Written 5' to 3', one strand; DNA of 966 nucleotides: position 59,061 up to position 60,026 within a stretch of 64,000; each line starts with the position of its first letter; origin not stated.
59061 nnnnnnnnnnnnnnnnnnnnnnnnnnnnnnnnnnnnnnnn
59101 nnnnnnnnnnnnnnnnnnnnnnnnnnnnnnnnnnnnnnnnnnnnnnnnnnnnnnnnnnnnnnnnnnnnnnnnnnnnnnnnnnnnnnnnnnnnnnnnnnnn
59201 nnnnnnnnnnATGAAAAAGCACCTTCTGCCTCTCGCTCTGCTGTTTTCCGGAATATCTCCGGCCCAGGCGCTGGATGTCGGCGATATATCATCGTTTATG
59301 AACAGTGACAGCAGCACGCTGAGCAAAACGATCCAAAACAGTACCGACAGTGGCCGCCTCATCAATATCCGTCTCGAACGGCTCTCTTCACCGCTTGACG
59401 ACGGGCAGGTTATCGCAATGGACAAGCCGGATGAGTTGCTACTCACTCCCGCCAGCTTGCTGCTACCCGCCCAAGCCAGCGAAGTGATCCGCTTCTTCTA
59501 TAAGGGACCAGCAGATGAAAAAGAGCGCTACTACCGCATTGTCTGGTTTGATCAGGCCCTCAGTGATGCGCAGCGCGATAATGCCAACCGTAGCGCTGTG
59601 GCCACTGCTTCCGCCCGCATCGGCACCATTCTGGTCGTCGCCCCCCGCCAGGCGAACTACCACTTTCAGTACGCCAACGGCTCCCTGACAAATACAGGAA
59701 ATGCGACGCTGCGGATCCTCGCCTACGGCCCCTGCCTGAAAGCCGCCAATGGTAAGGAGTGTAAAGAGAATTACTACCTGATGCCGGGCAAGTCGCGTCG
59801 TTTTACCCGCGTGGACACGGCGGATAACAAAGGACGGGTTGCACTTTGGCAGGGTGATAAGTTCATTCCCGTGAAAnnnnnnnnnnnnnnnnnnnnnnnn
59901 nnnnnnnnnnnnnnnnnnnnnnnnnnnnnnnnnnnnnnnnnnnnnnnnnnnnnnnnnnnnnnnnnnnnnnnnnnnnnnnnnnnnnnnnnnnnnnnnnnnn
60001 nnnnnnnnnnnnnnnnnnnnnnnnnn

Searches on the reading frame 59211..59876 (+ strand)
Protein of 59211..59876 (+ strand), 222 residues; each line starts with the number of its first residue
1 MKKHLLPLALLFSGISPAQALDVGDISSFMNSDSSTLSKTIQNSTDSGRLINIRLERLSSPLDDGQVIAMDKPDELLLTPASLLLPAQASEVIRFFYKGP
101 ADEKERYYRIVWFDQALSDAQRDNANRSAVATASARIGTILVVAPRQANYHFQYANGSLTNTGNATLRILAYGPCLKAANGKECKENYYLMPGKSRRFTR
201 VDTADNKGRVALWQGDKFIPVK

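Call 18: find_homologous_proteins(query=window:59211-59876:+, max_evalue=1e-10)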
Query window:59211-59876:+ (222 aa): 617 proteins with E <= 1e-10 among 2657 candidates; the best 120 are listed.
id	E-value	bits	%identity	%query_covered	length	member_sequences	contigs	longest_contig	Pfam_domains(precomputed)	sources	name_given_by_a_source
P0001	2.0e-141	487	100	100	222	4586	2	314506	PF18649.8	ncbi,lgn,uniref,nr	ncbi:hypothetical protein GIY17_11130 [Escherichia coli]|uniref:fimbrial chaperone EcpB n=1 Tax=Esch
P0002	9.2e-138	475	97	100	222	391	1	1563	PF18649.8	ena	-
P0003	4.3e-128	443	91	100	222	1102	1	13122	PF18649.8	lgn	-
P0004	6.4e-127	439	95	100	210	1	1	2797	PF18649.8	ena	-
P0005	3.2e-126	437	95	100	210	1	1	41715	PF18649.8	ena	-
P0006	1.9e-123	428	93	100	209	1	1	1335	PF18649.8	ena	-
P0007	2.1e-121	421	91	100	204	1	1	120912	PF18649.8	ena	-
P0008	1.1e-119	415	84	100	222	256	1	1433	PF18649.8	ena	-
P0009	5.6e-119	413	84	100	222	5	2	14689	PF18649.8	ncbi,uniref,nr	ncbi:hypothetical protein DP190_22595 [Enterobacter cloacae]|uniref:EcpB family pilus assembly chape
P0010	7.9e-119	413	84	100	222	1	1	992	PF18649.8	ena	-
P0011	1.1e-118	412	84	100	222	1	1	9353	PF18649.8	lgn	-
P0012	2.9e-118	411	83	100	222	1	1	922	PF18649.8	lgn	-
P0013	3.9e-118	410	83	100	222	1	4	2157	PF18649.8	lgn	-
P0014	1.4e-117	409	88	100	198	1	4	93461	PF18649.8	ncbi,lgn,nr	ncbi:hypothetical protein HEM56_021375 [Escherichia coli]|nr:hypothetical protein [Escherichia coli]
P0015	2.0e-117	408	82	100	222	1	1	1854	PF18649.8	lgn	-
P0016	2.6e-117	408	83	100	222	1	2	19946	PF18649.8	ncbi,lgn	ncbi:hypothetical protein AB1D50_004449 [Enterobacter hormaechei]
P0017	3.8e-117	407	82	100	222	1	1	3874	PF18649.8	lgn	-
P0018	5.1e-117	407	81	100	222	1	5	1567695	PF18649.8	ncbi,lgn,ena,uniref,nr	ncbi:hypothetical protein ABK730_24220 [Klebsiella indica]|uniref:Probable fimbrial chaperone EcpB n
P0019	7.2e-117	406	82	100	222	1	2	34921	PF18649.8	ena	-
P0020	1.0e-116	406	82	100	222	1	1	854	PF18649.8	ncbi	-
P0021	1.4e-116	405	83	100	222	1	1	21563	PF18649.8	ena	-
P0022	1.4e-116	405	82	100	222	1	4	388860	PF18649.8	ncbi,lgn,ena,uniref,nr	ncbi:putative fimbrial chaperone EcpB [Klebsiella spallanzanii]|uniref:Probable fimbrial chaperone E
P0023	1.8e-116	405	81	100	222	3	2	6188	PF18649.8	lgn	-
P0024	1.9e-116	405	81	100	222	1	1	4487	PF18649.8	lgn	-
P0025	1.9e-116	405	82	100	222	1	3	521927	PF18649.8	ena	-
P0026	1.9e-116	405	82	100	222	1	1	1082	PF18649.8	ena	-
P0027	3.5e-116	404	81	100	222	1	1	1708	PF18649.8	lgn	-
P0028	3.6e-116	404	82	100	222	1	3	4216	PF18649.8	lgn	-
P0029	7.0e-116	403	82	100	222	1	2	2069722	PF18649.8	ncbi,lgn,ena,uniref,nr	ncbi:hypothetical protein HMPREF9693_04476 [Klebsiella oxytoca 10-5249]|uniref:EcpB family pilus ass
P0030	7.0e-116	403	81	100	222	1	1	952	PF18649.8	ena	-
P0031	9.6e-116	403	81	100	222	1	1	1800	PF18649.8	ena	-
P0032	9.6e-116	403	81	100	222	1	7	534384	PF18649.8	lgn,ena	-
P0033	9.6e-116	403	81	100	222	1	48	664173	PF18649.8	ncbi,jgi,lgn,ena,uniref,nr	ncbi:hypothetical protein [Klebsiella grimontii]|uniref:EcpB family pilus assembly chaperone n=1 Tax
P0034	9.7e-116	403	81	100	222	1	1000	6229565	PF18649.8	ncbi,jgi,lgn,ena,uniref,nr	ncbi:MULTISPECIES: hypothetical protein [Klebsiella]|jgi:hypothetical protein|uniref:Probable fimbri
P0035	9.7e-116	403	81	100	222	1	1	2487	PF18649.8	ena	-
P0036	9.7e-116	403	81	100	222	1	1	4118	PF18649.8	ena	-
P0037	9.7e-116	403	81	100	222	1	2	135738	PF18649.8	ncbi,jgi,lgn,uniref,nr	ncbi:hypothetical protein QTP17_18400 [Klebsiella pasteurii]|uniref:EcpB family pilus assembly chape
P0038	1.3e-115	402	81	100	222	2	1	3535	PF18649.8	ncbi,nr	ncbi:MAG: hypothetical protein E6294_01230 [Klebsiella sp.]|nr:hypothetical protein [Klebsiella sp.]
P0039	1.3e-115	402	81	100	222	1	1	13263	PF18649.8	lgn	-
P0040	1.3e-115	402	81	100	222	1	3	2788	PF18649.8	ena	-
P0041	1.8e-115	402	81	100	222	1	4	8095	PF18649.8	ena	-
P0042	1.8e-115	402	81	100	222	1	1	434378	PF18649.8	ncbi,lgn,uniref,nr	ncbi:hypothetical protein I4528_05675 [Klebsiella oxytoca]|uniref:EcpB family pilus assembly chapero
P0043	1.8e-115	402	81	100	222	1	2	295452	PF18649.8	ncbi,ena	ncbi:hypothetical protein ACXOF3_003581 [Klebsiella oxytoca]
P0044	1.8e-115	402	81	100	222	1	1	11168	PF18649.8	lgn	-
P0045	1.8e-115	402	81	100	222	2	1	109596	PF18649.8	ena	-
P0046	2.5e-115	401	81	100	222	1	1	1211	PF18649.8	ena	-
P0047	2.5e-115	401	81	100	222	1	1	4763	PF18649.8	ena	-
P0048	2.5e-115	401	81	100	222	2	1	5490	PF18649.8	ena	-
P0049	2.5e-115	401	81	100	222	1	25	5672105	PF18649.8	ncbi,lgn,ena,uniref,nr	ncbi:EcpB family pilus assembly chaperone [Klebsiella grimontii]|uniref:EcpB family pilus assembly c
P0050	2.5e-115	401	81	100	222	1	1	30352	PF18649.8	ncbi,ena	-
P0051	2.5e-115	401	81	100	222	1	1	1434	PF18649.8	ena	-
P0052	3.5e-115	401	81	100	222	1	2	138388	PF18649.8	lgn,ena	-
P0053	3.5e-115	401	81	100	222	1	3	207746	PF18649.8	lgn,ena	-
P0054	3.5e-115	401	81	100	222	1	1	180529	PF18649.8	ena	-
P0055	3.5e-115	401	81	100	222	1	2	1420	PF18649.8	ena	-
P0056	3.5e-115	401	81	100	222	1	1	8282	PF18649.8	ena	-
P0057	3.5e-115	401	81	100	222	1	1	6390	PF18649.8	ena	-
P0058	4.7e-115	400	81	100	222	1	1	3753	PF18649.8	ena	-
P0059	4.8e-115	400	81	100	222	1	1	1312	PF18649.8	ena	-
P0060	4.8e-115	400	81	100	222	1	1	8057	PF18649.8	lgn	-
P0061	4.8e-115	400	81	100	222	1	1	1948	PF18649.8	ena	-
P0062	4.8e-115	400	81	100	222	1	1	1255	PF18649.8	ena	-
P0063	4.8e-115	400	81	100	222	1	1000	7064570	PF18649.8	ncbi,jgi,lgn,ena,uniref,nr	ncbi:hypothetical protein AB9C65_22320 [Klebsiella pasteurii]|uniref:Probable fimbrial chaperone Ecp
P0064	4.8e-115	400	81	100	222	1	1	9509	PF18649.8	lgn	-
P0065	4.8e-115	400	81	100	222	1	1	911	PF18649.8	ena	-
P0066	4.9e-115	400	81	100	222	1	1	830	PF18649.8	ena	-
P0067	4.9e-115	400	81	100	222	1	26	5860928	PF18649.8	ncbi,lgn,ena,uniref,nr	ncbi:EcpB family pilus assembly chaperone [Klebsiella oxytoca]|uniref:EcpB family pilus assembly cha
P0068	4.9e-115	400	81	100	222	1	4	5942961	PF18649.8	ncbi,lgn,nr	ncbi:hypothetical protein FMJ63_00485 [Klebsiella michiganensis]|nr:hypothetical protein HMPREF9694_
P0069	6.7e-115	400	81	100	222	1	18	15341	PF18649.8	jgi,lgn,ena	-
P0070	6.7e-115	400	81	100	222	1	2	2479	PF18649.8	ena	-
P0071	6.7e-115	400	81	100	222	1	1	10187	PF18649.8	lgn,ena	-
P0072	6.7e-115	400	81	100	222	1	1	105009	PF18649.8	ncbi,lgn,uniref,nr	ncbi:hypothetical protein FML14_15895 [Klebsiella oxytoca]|uniref:EcpB family pilus assembly chapero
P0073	6.7e-115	400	81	100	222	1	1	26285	PF18649.8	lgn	-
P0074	6.7e-115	400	81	100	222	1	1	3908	PF18649.8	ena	-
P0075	6.7e-115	400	81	100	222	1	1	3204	PF18649.8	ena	-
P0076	6.7e-115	400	81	100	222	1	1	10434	PF18649.8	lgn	-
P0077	6.7e-115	400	81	100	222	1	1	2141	PF18649.8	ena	-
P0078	8.8e-115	399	80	100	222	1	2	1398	PF18649.8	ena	-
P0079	8.9e-115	399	81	100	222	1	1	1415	PF18649.8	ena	-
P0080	9.1e-115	399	81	100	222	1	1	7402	PF18649.8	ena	-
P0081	9.2e-115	399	80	100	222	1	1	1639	PF18649.8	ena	-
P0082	9.2e-115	399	81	100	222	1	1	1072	PF18649.8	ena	-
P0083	9.3e-115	399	81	100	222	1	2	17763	PF18649.8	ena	-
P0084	9.3e-115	399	80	100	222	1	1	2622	PF18649.8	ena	-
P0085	9.3e-115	399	80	100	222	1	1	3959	PF18649.8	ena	-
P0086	9.3e-115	399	81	100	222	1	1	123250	PF18649.8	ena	-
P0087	9.3e-115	399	81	100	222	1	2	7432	PF18649.8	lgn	-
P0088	9.3e-115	399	81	100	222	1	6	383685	PF18649.8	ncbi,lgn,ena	ncbi:TPA: hypothetical protein ACOVI5_001051 [Klebsiella oxytoca]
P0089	9.3e-115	399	81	100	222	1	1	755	PF18649.8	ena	-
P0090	1.3e-114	399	80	100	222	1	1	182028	PF18649.8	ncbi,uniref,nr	ncbi:hypothetical protein NGG03_21495 [Klebsiella michiganensis]|uniref:EcpB family pilus assembly c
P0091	1.3e-114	399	80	100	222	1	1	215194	PF18649.8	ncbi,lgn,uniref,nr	ncbi:hypothetical protein [Klebsiella grimontii]|uniref:EcpB family pilus assembly chaperone n=1 Tax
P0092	1.3e-114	399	80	100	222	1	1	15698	PF18649.8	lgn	-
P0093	1.3e-114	399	81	100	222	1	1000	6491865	PF18649.8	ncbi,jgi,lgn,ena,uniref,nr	ncbi:TPA: hypothetical protein JD053_02875 [Klebsiella michiganensis]|jgi:hypothetical protein|unire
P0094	1.3e-114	399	81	100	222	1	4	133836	PF18649.8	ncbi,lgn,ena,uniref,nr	ncbi:hypothetical protein WDQ79_003251 [Klebsiella michiganensis]|uniref:EcpB family pilus assembly 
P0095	1.3e-114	399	81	100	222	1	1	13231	PF18649.8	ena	-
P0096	1.3e-114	399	81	100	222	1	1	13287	PF18649.8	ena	-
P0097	1.3e-114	399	81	100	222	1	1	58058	PF18649.8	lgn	-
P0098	1.3e-114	399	81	100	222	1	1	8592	PF18649.8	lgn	-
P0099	1.8e-114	399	81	100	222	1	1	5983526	PF18649.8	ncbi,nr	ncbi:hypothetical protein QYS46_08225 [Klebsiella michiganensis]|nr:hypothetical protein [Klebsiella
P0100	1.8e-114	399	81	100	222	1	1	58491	PF18649.8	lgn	-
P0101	1.8e-114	399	81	100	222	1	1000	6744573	PF18649.8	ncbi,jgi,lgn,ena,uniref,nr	ncbi:TPA: hypothetical protein ACS624_000111 [Klebsiella michiganensis]|uniref:Probable fimbrial cha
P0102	1.8e-114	399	80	100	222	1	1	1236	PF18649.8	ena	-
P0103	1.8e-114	399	81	100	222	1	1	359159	PF18649.8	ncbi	ncbi:TPA: hypothetical protein ACTYEA_000416 [Klebsiella michiganensis]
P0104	1.8e-114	399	80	100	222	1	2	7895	PF18649.8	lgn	-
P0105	1.8e-114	399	80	100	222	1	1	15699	PF18649.8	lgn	-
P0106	1.8e-114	399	80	100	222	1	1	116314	PF18649.8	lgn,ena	-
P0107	1.8e-114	399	80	100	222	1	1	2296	PF18649.8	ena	-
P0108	1.8e-114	399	81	100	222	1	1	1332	PF18649.8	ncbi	ncbi:hypothetical protein V7P28_19800 [Klebsiella michiganensis]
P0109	1.8e-114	399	80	100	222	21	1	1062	PF18649.8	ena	-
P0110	1.8e-114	399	81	100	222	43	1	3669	PF18649.8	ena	-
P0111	1.8e-114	399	81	100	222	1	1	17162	PF18649.8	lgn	-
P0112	1.8e-114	399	81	100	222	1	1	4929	PF18649.8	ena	-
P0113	2.4e-114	398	81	100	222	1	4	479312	PF18649.8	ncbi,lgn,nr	ncbi:TPA: hypothetical protein LVN76_001360 [Klebsiella michiganensis]|nr:hypothetical protein [Kleb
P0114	2.4e-114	398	80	100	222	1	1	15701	PF18649.8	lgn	-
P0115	2.4e-114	398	81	100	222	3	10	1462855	PF18649.8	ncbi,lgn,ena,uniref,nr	ncbi:hypothetical protein ACK3XA_10045 [Klebsiella grimontii]|uniref:EcpB family pilus assembly chap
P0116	2.4e-114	398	80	100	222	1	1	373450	PF18649.8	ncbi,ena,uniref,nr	ncbi:EcpB family pilus assembly chaperone [Klebsiella michiganensis]|uniref:EcpB family pilus assemb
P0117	2.4e-114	398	80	100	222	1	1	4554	PF18649.8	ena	-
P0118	2.4e-114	398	81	100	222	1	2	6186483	PF18649.8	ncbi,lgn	ncbi:EcpB family pilus assembly chaperone [Klebsiella michiganensis]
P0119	2.4e-114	398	81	100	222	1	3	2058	PF18649.8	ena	-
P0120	2.4e-114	398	80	100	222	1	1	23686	PF18649.8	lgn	-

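Call 25: find_related_loci(query=A1, collection=genome_contigs, flank=3000)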
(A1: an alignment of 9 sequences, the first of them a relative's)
Query A1 (222 aa) in genome_contigs; peptide patterns used: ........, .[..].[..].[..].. (x = any residue, [..] = any of these).
80 stretches matched a pattern; 27 encode a relative of the query (tblastn E <= 1e-3); 27 distinct loci.
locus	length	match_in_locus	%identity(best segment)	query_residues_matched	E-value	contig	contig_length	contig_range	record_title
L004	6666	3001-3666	91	1-222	1e-129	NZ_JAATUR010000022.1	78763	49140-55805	Escherichia coli strain SCPM-O-B-8794 22length=78763, whole genome shotgun sequence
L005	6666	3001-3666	82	1-222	6e-126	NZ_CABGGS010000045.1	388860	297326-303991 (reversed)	Klebsiella spallanzanii isolate SB6411, whole genome shotgun sequence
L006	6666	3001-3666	81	1-222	8e-126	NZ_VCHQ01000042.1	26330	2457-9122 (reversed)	Klebsiella indica strain TOUT106 salmonela_mira_c42, whole genome shotgun sequence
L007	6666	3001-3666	81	1-222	9e-125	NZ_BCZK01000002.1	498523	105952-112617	Klebsiella oxytoca NBRC 105695, whole genome shotgun sequence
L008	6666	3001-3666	80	1-222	2e-124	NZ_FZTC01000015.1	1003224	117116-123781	Klebsiella grimontii strain 06D021, whole genome shotgun sequence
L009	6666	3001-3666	80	1-222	7e-124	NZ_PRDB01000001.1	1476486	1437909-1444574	Klebsiella michiganensis strain DSM 25444 contig_1, whole genome shotgun sequence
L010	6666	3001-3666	79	1-222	6e-123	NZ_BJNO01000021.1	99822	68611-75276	Raoultella terrigena strain NBRC 14941 sequence21, whole genome shotgun sequence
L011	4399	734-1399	86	1-222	4e-121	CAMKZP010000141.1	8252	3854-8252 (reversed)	MAG: uncultured Enterobacter sp. isolate SRR10810004_bin.5_metawrap_v1.3.0_MAG genome assembly, contig: ERZ12407369_992,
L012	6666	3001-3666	78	1-222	1e-120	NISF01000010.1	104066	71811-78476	Enterobacter sp. 10-1 NODE_10_length_104193_cov_32.6174, whole genome shotgun sequence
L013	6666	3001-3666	78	1-222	3e-120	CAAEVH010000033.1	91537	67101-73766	MAG TPA_asm: uncultured Raoultella sp., isolate HGM20637, WGS project CAAEVH010000000 data, contig: ERS608581_38_k95_559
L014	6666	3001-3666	78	1-222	3e-120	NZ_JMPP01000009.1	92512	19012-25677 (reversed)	Raoultella planticola ATCC 33531 GRPL.assembly.09, whole genome shotgun sequence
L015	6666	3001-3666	78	1-222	2e-119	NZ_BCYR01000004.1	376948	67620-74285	Raoultella ornithinolytica NBRC 105727 = ATCC 31898 strain NBRC 105727, whole genome shotgun sequence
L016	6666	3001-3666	77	1-222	1e-118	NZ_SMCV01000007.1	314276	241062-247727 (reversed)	Raoultella sp. BIGb0138 Ga0304797_107, whole genome shotgun sequence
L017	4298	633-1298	80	1-222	4e-118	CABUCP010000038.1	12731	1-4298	MAG TPA_asm: uncultured Klebsiella sp. isolate MGYG-HGUT-03882 genome assembly, contig: GUT_GENOME247084_38, whole genom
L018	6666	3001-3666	77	1-222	2e-117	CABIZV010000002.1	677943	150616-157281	Enterobacteriaceae bacterium isolate MGYG-HGUT-00110 genome assembly, contig: .20298_3_19.2, whole genome shotgun sequen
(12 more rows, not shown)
